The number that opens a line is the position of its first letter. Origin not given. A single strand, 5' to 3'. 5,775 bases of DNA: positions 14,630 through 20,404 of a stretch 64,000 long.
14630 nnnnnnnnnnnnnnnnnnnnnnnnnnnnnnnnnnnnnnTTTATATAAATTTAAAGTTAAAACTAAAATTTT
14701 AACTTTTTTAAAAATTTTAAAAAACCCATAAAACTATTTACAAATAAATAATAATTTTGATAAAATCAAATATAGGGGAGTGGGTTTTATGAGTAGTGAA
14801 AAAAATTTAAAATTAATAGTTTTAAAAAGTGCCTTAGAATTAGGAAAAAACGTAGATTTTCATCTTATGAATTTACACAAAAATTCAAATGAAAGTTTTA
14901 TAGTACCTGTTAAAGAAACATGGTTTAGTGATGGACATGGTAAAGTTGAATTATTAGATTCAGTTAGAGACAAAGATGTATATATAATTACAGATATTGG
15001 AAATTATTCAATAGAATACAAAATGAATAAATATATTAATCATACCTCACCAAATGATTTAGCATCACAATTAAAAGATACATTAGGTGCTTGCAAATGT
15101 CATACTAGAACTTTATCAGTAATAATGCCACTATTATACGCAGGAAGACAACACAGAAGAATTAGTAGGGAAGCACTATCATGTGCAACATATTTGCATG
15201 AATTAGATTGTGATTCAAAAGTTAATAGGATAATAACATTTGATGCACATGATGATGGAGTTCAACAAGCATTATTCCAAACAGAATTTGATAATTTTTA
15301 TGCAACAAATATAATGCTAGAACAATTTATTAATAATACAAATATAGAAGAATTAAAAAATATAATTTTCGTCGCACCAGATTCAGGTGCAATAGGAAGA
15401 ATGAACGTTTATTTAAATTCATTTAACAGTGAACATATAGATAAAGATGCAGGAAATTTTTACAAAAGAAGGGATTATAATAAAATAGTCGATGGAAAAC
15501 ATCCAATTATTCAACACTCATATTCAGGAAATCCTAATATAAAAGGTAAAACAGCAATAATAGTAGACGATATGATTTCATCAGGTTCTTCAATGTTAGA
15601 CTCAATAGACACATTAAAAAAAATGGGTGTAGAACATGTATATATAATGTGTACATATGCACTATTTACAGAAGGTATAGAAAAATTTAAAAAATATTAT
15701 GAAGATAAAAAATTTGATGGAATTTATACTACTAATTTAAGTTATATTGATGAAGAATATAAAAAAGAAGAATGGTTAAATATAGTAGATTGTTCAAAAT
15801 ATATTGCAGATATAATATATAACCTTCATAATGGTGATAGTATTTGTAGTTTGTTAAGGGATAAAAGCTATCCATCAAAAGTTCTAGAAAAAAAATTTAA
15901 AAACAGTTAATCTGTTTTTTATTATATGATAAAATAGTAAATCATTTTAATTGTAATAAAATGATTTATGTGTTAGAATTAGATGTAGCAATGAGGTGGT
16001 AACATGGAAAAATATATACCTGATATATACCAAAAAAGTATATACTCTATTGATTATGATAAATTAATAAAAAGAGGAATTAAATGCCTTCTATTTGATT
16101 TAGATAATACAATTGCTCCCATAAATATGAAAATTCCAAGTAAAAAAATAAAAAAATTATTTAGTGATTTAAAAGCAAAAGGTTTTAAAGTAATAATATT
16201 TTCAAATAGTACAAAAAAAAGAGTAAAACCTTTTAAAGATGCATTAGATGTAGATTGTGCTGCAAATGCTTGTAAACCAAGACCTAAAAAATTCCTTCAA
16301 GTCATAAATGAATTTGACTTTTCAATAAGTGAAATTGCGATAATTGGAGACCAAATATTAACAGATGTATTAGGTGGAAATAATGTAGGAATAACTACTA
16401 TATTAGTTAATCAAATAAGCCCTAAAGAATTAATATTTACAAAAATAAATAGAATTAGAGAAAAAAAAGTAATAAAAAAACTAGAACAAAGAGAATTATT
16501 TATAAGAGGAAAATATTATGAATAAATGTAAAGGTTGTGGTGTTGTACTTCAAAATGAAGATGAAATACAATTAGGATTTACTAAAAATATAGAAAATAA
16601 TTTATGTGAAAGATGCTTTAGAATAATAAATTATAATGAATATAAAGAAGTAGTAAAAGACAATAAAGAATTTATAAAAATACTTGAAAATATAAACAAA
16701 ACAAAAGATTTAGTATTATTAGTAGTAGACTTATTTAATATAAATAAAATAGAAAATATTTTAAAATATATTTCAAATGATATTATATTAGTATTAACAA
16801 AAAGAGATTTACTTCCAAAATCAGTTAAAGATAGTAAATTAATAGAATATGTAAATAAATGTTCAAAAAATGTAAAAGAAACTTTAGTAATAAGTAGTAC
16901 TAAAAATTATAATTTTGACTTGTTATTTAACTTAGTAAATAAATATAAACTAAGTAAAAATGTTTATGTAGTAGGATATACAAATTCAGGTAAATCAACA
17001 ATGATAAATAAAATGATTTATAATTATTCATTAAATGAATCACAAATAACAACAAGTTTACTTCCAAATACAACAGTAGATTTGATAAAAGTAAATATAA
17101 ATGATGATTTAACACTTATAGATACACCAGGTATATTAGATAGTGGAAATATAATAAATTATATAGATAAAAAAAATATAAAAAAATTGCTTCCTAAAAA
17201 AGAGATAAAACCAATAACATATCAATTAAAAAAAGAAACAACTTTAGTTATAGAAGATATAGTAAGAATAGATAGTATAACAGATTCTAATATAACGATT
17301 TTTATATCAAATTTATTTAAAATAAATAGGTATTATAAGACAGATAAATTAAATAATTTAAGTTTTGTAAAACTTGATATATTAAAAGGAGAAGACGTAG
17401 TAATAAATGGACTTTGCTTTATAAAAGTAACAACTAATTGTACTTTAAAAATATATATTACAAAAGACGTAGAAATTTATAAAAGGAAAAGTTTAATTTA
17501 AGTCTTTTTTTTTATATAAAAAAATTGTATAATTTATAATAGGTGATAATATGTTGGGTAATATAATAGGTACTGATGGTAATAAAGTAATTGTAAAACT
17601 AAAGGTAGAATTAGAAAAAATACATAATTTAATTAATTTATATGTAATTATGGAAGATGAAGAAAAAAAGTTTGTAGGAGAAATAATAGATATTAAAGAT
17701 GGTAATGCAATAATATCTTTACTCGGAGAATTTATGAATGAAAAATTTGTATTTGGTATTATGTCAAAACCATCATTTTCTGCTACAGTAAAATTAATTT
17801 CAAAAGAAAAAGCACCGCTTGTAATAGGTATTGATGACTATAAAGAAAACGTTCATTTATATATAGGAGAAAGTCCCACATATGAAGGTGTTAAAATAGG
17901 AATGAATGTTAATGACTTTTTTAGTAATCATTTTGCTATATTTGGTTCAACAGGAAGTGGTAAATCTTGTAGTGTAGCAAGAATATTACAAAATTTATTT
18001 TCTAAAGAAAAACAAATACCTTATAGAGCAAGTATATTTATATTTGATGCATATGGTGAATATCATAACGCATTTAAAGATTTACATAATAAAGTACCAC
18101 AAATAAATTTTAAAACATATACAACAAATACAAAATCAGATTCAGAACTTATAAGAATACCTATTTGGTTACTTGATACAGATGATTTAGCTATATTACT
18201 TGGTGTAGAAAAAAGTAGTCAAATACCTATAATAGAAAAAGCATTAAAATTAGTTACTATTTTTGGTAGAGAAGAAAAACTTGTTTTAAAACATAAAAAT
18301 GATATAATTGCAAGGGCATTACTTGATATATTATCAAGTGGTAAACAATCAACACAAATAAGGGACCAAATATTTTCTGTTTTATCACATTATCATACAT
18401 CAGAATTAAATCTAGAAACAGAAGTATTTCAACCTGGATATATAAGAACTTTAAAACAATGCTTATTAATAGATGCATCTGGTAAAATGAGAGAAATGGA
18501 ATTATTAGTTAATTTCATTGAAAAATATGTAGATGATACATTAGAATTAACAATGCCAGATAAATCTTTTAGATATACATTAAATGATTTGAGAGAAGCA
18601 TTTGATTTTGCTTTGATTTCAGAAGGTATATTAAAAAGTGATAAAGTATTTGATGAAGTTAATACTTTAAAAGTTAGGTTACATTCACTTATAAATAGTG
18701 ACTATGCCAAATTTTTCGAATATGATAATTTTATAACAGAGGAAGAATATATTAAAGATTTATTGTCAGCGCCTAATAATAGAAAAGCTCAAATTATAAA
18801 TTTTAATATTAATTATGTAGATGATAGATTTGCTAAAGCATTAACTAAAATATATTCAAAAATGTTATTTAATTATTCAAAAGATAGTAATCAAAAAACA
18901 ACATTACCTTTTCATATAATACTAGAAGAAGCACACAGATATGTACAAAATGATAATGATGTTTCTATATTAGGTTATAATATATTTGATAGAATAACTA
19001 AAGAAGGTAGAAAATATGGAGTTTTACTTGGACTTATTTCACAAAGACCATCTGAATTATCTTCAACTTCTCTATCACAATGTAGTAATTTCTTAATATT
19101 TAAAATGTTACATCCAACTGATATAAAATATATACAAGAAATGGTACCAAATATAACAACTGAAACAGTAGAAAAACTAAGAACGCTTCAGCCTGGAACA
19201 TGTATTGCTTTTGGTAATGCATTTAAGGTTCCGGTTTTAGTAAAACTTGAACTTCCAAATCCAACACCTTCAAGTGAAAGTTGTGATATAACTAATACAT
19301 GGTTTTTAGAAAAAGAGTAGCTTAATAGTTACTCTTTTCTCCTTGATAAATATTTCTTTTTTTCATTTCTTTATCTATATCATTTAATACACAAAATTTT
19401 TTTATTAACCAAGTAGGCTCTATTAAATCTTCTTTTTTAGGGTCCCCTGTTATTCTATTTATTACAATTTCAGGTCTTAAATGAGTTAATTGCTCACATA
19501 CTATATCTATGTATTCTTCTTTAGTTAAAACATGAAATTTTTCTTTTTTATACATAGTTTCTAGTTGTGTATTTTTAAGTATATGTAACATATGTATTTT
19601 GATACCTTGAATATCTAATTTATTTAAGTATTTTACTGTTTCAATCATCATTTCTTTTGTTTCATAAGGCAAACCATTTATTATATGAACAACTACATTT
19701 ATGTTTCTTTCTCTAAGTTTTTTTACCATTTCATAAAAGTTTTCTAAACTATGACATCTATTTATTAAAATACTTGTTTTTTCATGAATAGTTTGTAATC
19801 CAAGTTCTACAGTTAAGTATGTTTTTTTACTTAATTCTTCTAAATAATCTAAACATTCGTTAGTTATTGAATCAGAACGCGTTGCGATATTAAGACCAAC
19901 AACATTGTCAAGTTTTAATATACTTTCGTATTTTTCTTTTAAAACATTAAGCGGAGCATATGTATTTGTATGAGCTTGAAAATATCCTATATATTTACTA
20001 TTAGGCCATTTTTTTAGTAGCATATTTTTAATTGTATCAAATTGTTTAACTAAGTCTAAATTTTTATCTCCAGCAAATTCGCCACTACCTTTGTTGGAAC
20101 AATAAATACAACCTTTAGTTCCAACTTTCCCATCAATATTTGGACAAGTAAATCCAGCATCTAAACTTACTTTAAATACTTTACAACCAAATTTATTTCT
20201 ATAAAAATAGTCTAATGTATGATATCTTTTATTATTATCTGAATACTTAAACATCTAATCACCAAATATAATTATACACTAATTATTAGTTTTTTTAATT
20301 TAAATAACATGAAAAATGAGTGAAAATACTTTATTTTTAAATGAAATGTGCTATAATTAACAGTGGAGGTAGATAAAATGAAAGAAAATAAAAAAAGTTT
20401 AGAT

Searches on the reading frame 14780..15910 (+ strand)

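Call 18: search_protein_families(library=pfam, proteins=[window:14780-15910:+], max_evalue=0.0001)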
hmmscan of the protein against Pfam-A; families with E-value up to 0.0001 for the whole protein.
window:14780-15910:+ (376 aa): 4 families
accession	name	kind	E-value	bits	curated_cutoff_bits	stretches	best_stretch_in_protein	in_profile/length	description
PF00156.33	Pribosyltran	-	3.3e-14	52.9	26.3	1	178-313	16-141/158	Phosphoribosyl transferase domain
PF14572.12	Pribosyl_synth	-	6.6e-12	46.2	27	1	253-360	80-184/184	Phosphoribosyl synthetase-associated domain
PF13793.12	Pribosyltran_N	-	7.4e-10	39.2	25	1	11-140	2-111/117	N-terminal domain of ribose phosphate pyrophosphokinase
PF24390.1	PRTase-CE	-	1.6e-06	28.6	27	1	169-328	41-176/253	PRTase-CE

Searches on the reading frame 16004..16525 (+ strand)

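Call 18: search_protein_families(library=pfam, proteins=[window:16004-16525:+], max_evalue=0.0001)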
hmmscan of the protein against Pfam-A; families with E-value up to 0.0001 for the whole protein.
window:16004-16525:+ (173 aa): 4 families
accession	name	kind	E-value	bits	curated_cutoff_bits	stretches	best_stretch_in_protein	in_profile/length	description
PF00702.32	Hydrolase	-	1.3e-11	45.7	26.4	1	46-129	100-191/191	haloacid dehalogenase-like hydrolase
PF13242.12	Hydrolase_like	-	5.6e-10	39.4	22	1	91-136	4-49/75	HAD-hyrolase-like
PF09419.16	PGP_phosphatase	-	2.6e-09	37.4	20.4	1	4-136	17-164/168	Mitochondrial PGP phosphatase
PF13419.12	HAD_2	-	7.2e-09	36.4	23.8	1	45-135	80-178/178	Haloacid dehalogenase-like hydrolase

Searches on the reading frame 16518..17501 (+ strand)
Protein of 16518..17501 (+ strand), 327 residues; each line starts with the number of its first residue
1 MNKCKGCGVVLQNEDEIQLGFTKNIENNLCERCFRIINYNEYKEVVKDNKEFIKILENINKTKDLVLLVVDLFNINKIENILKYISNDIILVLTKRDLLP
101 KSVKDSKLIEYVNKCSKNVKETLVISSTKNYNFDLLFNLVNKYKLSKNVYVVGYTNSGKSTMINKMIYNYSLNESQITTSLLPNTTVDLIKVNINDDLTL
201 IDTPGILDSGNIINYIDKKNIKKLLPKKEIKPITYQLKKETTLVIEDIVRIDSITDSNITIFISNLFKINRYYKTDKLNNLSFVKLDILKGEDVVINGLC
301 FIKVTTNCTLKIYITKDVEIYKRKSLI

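Call 18: search_protein_families(library=pfam, proteins=[window:16518-17501:+], max_evalue=0.0001)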
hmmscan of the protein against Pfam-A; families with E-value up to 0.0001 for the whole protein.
window:16518-17501:+ (327 aa): 3 families
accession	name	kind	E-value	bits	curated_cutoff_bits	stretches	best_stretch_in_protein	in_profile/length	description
PF01926.29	MMR_HSR1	-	9.2e-14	52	21.9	1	149-213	2-57/113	50S ribosome-binding GTPase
PF03193.22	RsgA_GTPase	-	2.2e-09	37.8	30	1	71-206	35-168/174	RsgA GTPase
PF04548.22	AIG1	-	7.6e-06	25.8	27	1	148-225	2-78/212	AIG1 family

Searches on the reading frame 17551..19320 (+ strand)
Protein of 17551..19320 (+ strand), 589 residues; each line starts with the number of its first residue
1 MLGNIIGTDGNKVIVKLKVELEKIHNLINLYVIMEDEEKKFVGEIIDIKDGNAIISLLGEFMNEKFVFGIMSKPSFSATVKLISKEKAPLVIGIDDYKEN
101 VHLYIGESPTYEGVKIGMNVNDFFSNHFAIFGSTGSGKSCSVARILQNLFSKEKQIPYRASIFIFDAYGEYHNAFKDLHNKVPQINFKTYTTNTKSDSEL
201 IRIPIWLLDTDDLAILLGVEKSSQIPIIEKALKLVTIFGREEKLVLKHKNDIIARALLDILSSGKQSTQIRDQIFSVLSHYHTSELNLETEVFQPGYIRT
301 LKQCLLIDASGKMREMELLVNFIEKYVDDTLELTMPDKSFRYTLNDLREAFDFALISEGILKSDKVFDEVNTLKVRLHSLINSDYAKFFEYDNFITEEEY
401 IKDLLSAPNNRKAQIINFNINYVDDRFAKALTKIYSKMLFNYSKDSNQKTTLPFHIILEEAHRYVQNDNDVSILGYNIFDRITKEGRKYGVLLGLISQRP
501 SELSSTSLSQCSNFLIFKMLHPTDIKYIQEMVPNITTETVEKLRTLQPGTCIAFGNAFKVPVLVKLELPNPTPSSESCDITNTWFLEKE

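Call 18: search_protein_families(library=pfam, proteins=[window:17551-19320:+], max_evalue=0.0001)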
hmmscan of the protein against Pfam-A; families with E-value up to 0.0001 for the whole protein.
window:17551-19320:+ (589 aa): 1 family
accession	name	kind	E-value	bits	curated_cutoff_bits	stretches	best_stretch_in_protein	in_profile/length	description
PF01935.23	DUF87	-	4.2e-27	96.1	23.2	1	104-288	2-176/220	Helicase HerA, central domain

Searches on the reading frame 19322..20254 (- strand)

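Call 18: search_protein_families(library=pfam, proteins=[window:19322-20254:-], max_evalue=0.0001)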
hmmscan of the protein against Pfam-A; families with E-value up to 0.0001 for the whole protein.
window:19322-20254:- (310 aa): 2 families
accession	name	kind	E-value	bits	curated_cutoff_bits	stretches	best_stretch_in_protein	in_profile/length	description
PF16199.10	Radical_SAM_C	-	9.7e-31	106.1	31.9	1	215-299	1-85/85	Radical_SAM C-terminal domain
PF04055.27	Radical_SAM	-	1.4e-17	64.8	29.5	1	47-210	9-166/166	Radical SAM superfamily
